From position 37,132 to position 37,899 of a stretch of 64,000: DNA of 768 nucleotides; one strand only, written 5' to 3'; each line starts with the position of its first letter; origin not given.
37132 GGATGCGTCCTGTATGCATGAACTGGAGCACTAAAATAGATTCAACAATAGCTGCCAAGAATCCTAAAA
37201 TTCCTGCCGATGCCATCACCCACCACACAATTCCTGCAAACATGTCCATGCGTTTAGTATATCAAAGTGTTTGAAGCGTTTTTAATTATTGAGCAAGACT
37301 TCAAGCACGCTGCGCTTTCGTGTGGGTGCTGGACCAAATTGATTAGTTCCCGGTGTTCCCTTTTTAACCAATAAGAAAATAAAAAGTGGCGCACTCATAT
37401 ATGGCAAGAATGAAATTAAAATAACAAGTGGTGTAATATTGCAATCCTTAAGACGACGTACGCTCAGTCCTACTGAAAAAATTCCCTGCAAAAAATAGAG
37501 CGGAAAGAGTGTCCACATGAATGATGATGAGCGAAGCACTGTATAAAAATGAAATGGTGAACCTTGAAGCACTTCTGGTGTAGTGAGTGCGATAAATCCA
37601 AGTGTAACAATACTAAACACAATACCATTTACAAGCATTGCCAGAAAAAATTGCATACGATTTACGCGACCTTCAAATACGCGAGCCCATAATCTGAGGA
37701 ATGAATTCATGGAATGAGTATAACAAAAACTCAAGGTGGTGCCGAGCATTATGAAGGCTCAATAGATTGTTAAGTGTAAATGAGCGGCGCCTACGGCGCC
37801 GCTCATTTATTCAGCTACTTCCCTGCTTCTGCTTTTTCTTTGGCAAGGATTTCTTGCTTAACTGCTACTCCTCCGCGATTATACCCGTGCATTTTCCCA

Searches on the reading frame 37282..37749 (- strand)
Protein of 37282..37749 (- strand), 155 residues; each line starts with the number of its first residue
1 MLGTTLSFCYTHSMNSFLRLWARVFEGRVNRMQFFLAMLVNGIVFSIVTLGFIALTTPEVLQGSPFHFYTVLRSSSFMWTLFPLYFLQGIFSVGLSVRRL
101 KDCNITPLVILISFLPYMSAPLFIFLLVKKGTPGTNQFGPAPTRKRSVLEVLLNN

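Call 20: search_protein_families(library=pfam, proteins=[window:37282-37749:-], max_evalue=0.001)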
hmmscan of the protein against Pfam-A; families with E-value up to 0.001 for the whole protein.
window:37282-37749:- (155 aa): 1 family
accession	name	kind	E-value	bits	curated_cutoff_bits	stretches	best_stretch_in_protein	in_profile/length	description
PF05656.20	DUF805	-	8.7e-17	62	25.7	1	25-140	4-111/111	Protein of unknown function (DUF805)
